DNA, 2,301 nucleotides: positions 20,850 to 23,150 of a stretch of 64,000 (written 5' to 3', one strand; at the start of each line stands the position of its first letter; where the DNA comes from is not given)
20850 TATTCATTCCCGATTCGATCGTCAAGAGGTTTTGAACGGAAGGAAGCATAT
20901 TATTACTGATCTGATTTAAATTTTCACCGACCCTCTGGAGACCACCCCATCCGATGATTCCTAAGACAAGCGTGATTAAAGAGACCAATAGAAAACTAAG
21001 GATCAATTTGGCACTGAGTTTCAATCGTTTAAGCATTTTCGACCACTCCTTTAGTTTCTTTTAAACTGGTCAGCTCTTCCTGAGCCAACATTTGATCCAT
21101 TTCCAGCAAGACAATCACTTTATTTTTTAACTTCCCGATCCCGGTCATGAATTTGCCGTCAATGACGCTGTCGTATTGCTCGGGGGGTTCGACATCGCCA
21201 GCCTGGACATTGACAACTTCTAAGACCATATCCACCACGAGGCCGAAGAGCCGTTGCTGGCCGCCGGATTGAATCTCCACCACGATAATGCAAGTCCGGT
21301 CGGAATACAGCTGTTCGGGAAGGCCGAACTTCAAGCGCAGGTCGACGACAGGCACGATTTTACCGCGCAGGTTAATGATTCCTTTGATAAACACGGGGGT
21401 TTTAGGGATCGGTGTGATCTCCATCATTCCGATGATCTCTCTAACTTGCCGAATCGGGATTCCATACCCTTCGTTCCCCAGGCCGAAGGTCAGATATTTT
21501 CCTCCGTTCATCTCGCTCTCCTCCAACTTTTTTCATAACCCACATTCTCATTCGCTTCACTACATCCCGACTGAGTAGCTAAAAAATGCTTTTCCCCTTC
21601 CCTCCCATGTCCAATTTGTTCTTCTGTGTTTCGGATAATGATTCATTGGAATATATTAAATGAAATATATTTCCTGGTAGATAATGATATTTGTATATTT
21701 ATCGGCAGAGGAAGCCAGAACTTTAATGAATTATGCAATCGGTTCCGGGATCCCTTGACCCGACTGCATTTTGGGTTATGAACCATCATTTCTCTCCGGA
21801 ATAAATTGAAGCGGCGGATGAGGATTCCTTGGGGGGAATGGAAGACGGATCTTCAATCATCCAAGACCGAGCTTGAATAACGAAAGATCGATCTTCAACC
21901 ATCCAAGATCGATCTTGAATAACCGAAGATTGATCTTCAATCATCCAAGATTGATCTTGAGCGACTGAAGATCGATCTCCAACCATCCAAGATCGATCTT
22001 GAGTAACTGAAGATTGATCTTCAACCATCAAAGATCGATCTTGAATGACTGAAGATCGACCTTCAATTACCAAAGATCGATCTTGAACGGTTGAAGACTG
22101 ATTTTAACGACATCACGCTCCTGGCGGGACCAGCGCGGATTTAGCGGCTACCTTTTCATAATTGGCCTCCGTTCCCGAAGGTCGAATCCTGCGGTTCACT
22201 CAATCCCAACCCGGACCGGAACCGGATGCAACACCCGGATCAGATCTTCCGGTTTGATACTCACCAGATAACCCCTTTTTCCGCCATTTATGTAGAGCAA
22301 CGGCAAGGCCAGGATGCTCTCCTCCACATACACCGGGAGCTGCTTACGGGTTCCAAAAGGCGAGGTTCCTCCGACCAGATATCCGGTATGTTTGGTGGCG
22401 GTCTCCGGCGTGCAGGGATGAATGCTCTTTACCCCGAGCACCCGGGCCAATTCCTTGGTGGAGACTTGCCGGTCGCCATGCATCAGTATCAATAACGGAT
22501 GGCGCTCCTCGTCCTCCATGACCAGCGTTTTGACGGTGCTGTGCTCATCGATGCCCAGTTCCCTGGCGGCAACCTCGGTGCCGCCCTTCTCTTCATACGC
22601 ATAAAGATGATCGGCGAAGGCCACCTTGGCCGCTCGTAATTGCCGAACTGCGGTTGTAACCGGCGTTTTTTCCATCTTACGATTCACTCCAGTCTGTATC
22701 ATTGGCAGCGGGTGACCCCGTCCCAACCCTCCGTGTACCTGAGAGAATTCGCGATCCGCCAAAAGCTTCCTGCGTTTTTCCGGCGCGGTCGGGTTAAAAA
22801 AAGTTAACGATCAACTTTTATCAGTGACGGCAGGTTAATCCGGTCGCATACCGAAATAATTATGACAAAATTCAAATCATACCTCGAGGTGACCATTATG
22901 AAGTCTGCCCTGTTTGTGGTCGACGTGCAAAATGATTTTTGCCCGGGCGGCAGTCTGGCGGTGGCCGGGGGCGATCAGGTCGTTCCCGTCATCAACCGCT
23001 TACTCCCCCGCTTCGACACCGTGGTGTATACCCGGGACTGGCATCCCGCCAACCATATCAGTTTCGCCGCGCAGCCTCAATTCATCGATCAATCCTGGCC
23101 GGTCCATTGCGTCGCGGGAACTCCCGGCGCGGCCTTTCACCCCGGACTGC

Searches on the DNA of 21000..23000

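Call 10: search_rna_families(source=window, start=21000, end=23000, threshold=evalue, max_evalue=1)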
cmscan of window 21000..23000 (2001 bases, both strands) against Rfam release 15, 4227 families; matches with E-value up to 1: 26.
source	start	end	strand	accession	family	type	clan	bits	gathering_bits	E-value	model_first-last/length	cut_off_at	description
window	21966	22065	-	RF03908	MIR6459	Gene; miRNA;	-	39.6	100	6.3e-07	1-87/87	no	MIR6459 microRNA precursor family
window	21884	21979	-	RF04070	MIR6440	Gene; miRNA;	-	36.9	95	6.8e-05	1-108/108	no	MIR6440 microRNA precursor family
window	21956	22074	-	RF04023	MIR1314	Gene; miRNA;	-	36.1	108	1.6e-05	1-104/104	no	MIR1314 microRNA precursor family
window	21963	22068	+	RF04070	MIR6440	Gene; miRNA;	-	35.6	95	0.00014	1-108/108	no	MIR6440 microRNA precursor family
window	21934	22014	-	RF03669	mir-2767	Gene; miRNA;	-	31.4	69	0.0012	1-80/80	no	mir-2767 microRNA precursor family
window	21966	22066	-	RF03692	MIR827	Gene; miRNA;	CL00143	31.1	65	0.0025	8-117/125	no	MIR827 microRNA precursor family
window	21965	22066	+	RF03908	MIR6459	Gene; miRNA;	-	30.8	100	0.00027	1-87/87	no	MIR6459 microRNA precursor family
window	21904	22001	-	RF03345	MIR3444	Gene; miRNA;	-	30.3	80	0.0014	1-104/104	no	MIR3444 microRNA precursor family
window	21980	22051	-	RF03701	mir-4041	Gene; miRNA;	-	29.7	74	0.0054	1-54/54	no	mir-4041 microRNA precursor family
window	21983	22090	-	RF03498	mir-3145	Gene; miRNA;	-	29.5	98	0.0032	1-84/84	no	mir-3145 microRNA precursor family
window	21872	21949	-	RF03938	mir-4662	Gene; miRNA;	-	28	97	0.006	1-67/67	no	mir-4662 microRNA precursor family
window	21998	22075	-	RF03938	mir-4662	Gene; miRNA;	-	27.7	97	0.0072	1-67/67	no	mir-4662 microRNA precursor family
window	21964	22067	-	RF03277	mir-5886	Gene; miRNA;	-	27.5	85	0.013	1-89/89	no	mir-5886 microRNA precursor family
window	21976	22097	+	RF04278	MIR4372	Gene; miRNA;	CL00145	27.4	100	0.05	1-123/123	no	MIR4372 microRNA precursor family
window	21909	21996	-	RF04056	mir-982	Gene; miRNA;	-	26.7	70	0.047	1-89/89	no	mir-982 microRNA precursor family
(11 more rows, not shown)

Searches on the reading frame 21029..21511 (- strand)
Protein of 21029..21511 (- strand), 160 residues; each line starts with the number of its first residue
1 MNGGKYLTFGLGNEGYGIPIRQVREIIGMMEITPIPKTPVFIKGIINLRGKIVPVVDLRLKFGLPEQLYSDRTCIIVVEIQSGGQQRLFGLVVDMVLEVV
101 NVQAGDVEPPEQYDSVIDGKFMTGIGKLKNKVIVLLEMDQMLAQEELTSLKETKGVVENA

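Call 36: find_homologous_proteins(query=window:21029-21511:-, max_evalue=1e-30)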
Query window:21029-21511:- (160 aa): 6932 proteins with E <= 1e-30 among 8000 candidates; the best 120 are listed.
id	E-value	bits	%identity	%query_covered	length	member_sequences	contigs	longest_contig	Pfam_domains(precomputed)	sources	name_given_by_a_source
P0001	3.5e-95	334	99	100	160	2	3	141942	PF01584.25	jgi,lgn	jgi:purine-binding chemotaxis protein CheW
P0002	4.1e-72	260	81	91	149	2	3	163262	PF01584.25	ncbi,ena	-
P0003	1.1e-61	226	67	98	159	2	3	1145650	PF01584.25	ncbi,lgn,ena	-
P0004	1.6e-57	212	64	95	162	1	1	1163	PF01584.25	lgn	-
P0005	2.5e-56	208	64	96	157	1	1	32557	PF01584.25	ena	-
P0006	6.1e-56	207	60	96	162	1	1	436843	PF01584.25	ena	-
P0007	6.9e-56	207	62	96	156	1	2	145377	PF01584.25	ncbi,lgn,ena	-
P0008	1.8e-55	205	63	96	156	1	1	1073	PF01584.25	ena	-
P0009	2.4e-55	205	62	96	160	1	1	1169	PF01584.25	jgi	jgi:purine-binding chemotaxis protein CheW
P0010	3.4e-55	205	58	95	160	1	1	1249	PF01584.25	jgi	jgi:purine-binding chemotaxis protein CheW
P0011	3.6e-55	204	63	94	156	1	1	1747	PF01584.25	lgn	-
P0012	4.9e-55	204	62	96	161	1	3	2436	PF01584.25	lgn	-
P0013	1.3e-54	203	62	96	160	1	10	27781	PF01584.25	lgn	-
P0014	1.4e-54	203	62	96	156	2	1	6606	PF01584.25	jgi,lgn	jgi:purine-binding chemotaxis protein CheW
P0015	1.6e-54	202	62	96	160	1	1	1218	PF01584.25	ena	-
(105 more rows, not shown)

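Call 37: find_encoding_contigs(protein=P0001, flank=10000, max_places=6)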
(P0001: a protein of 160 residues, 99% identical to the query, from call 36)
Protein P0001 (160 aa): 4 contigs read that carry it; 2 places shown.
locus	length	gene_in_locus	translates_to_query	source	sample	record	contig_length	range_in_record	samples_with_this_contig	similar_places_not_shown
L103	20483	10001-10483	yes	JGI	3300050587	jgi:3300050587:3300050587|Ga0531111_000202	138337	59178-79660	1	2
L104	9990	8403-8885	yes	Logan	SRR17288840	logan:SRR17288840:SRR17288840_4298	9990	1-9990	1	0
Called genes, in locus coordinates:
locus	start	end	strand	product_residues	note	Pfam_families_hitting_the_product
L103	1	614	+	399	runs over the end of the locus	PF01960:ArgJ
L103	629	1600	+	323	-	PF00696:AA_kinase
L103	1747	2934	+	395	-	PF00202:Aminotran_3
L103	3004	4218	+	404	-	PF00764:Arginosuc_synth, PF20979:Arginosuc_syn_C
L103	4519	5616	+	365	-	PF01408:GFO_IDH_MocA, PF02894:GFO_IDH_MocA_C, PF22725:GFO_IDH_MocA_C3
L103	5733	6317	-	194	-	PF14371:DUF4412 (faint)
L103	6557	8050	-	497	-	PF17767:NAPRTase_N, PF02749:QRPTase_N (weak), PF04095:NAPRTase (weak), PF17956:NAPRTase_C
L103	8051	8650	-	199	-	PF00857:Isochorismatase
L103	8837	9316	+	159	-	PF04073:tRNA_edit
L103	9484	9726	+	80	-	-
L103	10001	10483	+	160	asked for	PF01584:CheW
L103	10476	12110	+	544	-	PF02203:TarH (weak), PF12729:4HB_MCP_1, PF00015:MCPsignal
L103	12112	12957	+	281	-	PF03705:CheR_N, PF01739:CheR, PF08241:Methyltransf_11 (weak), PF08242:Methyltransf_12 (faint), PF13649:Methyltransf_25 (faint)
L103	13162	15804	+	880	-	PF01627:Hpt, PF07194:P2, PF01627:Hpt (weak), PF02895:H-kinase_dim (weak), PF02518:HATPase_c, PF01584:CheW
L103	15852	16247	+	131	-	PF00072:Response_reg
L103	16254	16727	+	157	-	PF03975:CheD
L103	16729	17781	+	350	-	PF00072:Response_reg, PF01339:CheB_methylest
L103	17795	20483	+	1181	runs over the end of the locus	PF00989:PAS, PF13188:PAS_8 (weak), PF13426:PAS_9, PF08448:PAS_4, PF13426:PAS_9, PF00512:HisKA, PF02518:HATPase_c, PF00072:Response_reg, +3 more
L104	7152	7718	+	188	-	PF04073:tRNA_edit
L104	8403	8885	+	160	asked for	PF01584:CheW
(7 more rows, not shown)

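Call 38: find_encoding_contigs(protein=P0002, flank=6000, max_places=4)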
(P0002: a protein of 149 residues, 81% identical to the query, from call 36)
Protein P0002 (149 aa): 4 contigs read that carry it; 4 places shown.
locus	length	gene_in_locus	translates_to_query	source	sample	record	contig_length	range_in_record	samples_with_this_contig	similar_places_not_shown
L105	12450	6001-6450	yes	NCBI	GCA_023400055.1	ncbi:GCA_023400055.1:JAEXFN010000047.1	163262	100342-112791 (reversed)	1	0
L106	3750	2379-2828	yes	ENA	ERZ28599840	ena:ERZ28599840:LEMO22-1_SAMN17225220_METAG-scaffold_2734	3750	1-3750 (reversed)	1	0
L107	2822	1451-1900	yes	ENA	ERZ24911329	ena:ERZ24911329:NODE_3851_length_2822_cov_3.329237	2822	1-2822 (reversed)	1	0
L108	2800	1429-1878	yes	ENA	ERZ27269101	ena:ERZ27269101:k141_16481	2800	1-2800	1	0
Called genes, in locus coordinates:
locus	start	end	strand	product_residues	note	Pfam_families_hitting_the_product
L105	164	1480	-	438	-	PF00512:HisKA, PF02518:HATPase_c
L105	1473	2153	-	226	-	PF00072:Response_reg, PF00486:Trans_reg_C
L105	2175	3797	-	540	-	PF13231:PMT_2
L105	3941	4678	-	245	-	PF00535:Glycos_transf_2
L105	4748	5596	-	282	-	PF04794:YdjC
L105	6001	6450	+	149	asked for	PF01584:CheW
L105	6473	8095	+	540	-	PF12729:4HB_MCP_1, PF00015:MCPsignal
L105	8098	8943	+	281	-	PF03705:CheR_N, PF01739:CheR, PF08241:Methyltransf_11 (faint), PF08242:Methyltransf_12 (faint), PF13649:Methyltransf_25 (faint)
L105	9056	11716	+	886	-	PF01627:Hpt, PF07194:P2, PF02895:H-kinase_dim (weak), PF02518:HATPase_c, PF01584:CheW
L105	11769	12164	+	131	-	PF00072:Response_reg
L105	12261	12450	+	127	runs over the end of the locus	PF03975:CheD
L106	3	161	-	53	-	?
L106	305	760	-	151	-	-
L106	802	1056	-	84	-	-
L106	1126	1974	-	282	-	PF04794:YdjC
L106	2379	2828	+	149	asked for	PF01584:CheW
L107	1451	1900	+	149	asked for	PF01584:CheW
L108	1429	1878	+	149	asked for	PF01584:CheW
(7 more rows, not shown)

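Call 39: find_encoding_contigs(protein=P0003, flank=6000, max_places=4)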
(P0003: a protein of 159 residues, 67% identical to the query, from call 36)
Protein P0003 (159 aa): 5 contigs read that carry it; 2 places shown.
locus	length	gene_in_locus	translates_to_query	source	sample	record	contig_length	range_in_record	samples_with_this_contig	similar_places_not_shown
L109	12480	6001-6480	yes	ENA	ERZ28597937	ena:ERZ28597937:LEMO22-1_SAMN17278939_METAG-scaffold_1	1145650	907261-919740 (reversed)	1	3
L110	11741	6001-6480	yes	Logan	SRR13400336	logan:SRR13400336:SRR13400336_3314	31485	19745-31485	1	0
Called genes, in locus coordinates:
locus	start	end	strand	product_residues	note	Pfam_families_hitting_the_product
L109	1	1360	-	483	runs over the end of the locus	PF00083:Sugar_tr (weak), PF07690:MFS_1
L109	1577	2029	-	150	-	PF12802:MarR_2, PF13463:HTH_27 (weak)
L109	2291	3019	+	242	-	PF00881:Nitroreductase, PF14512:TM1586_NiRdase (faint)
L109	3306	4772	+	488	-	PF00392:GntR, PF00155:Aminotran_1_2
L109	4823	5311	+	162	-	PF04073:tRNA_edit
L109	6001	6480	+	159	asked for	PF01584:CheW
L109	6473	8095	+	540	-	PF02203:TarH, PF12729:4HB_MCP_1, PF00015:MCPsignal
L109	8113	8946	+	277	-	PF03705:CheR_N, PF08242:Methyltransf_12 (faint), PF01739:CheR, PF08241:Methyltransf_11 (weak), PF13649:Methyltransf_25 (faint)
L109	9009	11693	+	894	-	PF01627:Hpt, PF07194:P2, PF01627:Hpt (weak), PF02518:HATPase_c, PF01584:CheW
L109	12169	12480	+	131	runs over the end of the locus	PF00072:Response_reg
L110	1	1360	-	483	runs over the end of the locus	PF00083:Sugar_tr (weak), PF07690:MFS_1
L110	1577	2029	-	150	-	PF12802:MarR_2, PF13463:HTH_27 (weak)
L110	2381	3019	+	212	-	PF00881:Nitroreductase, PF14512:TM1586_NiRdase (faint)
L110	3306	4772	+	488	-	PF00392:GntR, PF00155:Aminotran_1_2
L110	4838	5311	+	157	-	PF04073:tRNA_edit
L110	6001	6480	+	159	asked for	PF01584:CheW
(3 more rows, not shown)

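Call 48: find_encoding_contigs(protein=P0007, flank=3000, max_places=2)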
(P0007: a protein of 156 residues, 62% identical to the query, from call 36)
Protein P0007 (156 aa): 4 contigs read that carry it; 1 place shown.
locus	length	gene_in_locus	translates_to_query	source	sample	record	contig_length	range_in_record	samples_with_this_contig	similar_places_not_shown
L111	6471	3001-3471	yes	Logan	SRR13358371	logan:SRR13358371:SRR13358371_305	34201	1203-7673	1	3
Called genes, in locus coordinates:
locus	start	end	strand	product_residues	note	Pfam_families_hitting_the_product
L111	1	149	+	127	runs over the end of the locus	PF00072:Response_reg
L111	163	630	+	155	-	PF13690:CheX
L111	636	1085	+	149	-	PF13690:CheX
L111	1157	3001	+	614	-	PF01627:Hpt, PF02895:H-kinase_dim, PF02518:HATPase_c, PF01584:CheW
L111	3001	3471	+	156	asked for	PF01584:CheW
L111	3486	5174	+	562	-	PF02203:TarH, PF12729:4HB_MCP_1, PF00015:MCPsignal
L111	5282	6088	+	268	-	PF03705:CheR_N, PF08242:Methyltransf_12 (faint), PF13649:Methyltransf_25 (faint), PF01739:CheR, PF08241:Methyltransf_11 (faint)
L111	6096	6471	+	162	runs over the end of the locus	PF03975:CheD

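Call 49: find_encoding_contigs(protein=P0006, flank=3000, max_places=2)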
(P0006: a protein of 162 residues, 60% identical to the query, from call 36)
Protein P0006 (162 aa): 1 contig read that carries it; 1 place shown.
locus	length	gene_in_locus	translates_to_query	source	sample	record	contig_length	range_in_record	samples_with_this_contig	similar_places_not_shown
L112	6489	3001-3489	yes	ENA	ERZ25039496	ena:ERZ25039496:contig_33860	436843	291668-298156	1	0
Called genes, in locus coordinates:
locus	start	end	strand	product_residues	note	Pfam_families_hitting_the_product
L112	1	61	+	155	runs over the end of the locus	PF13690:CheX, PF04509:CheC (faint)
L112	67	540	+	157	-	PF13690:CheX (weak)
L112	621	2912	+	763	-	PF01627:Hpt, PF02895:H-kinase_dim (weak), PF02518:HATPase_c, PF01584:CheW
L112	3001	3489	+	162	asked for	PF01584:CheW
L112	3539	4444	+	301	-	PF02203:TarH (faint), PF12729:4HB_MCP_1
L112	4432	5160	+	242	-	PF00015:MCPsignal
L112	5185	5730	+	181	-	PF01584:CheW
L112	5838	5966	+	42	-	-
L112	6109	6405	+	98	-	PF01527:HTH_Tnp_1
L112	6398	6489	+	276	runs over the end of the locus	PF13276:HTH_21, PF00665:rve, PF13683:rve_3, PF13333:rve_2 (weak)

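Call 50: find_encoding_contigs(protein=P0005, flank=3000, max_places=2)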
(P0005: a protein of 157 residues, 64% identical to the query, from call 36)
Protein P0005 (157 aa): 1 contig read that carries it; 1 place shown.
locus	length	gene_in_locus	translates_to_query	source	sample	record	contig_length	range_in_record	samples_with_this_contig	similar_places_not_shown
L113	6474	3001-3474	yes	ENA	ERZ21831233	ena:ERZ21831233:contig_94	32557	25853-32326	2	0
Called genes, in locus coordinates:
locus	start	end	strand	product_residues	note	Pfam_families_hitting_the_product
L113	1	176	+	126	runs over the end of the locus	PF00072:Response_reg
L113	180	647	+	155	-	PF13690:CheX, PF04509:CheC (weak)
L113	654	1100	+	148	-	PF13690:CheX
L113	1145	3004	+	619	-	PF01627:Hpt, PF02895:H-kinase_dim, PF02518:HATPase_c, PF01584:CheW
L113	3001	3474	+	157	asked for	PF01584:CheW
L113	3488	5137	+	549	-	PF02203:TarH (weak), PF12729:4HB_MCP_1, PF00015:MCPsignal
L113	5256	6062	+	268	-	PF03705:CheR_N, PF01739:CheR, PF13847:Methyltransf_31 (faint), PF08242:Methyltransf_12 (faint), PF13649:Methyltransf_25 (faint), PF08241:Methyltransf_11 (faint)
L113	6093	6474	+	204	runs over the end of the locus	?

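Call 56: list_cluster_members(proteins=[L103:9484-9723:+])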
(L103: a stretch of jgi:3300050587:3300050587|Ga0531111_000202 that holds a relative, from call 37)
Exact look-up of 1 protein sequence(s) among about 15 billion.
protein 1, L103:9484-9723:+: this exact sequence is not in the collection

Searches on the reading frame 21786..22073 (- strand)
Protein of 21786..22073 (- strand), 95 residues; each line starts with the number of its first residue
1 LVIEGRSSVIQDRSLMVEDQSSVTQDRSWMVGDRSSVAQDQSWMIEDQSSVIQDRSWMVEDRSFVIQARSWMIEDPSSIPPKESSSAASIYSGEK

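Call 26: find_homologous_proteins(query=window:21789-22073:-, max_evalue=0.001)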
Query window:21789-22073:-: 5 candidates shared short words with the query, none scored E <= 0.001.

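Call 62: search_protein_families(library=pfam, proteins=[window:21786-22073:-], max_evalue=0.0001)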
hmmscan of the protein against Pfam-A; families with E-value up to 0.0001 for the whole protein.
window:21786-22073:- (95 aa): 0 families

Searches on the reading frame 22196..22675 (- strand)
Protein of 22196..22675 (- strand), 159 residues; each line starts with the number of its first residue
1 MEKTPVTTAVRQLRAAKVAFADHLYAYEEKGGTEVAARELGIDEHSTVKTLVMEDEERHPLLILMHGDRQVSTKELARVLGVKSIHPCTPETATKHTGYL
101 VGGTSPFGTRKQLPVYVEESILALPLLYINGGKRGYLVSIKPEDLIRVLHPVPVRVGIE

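Call 21: find_encoding_contigs(protein=window:22196-22675:-, flank=6000, max_places=10)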
Protein window:22196-22675:- (159 aa): 2 contigs read that carry it; 1 place shown.
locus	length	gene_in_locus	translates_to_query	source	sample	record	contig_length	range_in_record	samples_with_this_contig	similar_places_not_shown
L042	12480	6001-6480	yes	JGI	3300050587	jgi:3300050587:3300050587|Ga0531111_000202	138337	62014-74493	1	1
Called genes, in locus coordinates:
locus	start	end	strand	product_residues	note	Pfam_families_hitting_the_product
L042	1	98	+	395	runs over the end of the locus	PF00202:Aminotran_3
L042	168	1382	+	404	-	PF00764:Arginosuc_synth, PF20979:Arginosuc_syn_C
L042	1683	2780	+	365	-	PF01408:GFO_IDH_MocA, PF02894:GFO_IDH_MocA_C, PF22725:GFO_IDH_MocA_C3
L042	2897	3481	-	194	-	PF14371:DUF4412 (faint)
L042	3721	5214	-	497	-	PF17767:NAPRTase_N, PF02749:QRPTase_N (weak), PF04095:NAPRTase (weak), PF17956:NAPRTase_C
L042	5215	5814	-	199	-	PF00857:Isochorismatase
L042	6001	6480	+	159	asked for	PF04073:tRNA_edit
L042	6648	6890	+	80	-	-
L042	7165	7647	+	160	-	PF01584:CheW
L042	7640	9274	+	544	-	PF02203:TarH (weak), PF12729:4HB_MCP_1, PF00015:MCPsignal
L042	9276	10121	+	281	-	PF03705:CheR_N, PF01739:CheR, PF08241:Methyltransf_11 (weak), PF08242:Methyltransf_12 (faint), PF13649:Methyltransf_25 (faint)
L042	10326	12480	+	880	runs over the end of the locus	PF01627:Hpt, PF07194:P2, PF01627:Hpt (weak), PF02895:H-kinase_dim (weak), PF02518:HATPase_c, PF01584:CheW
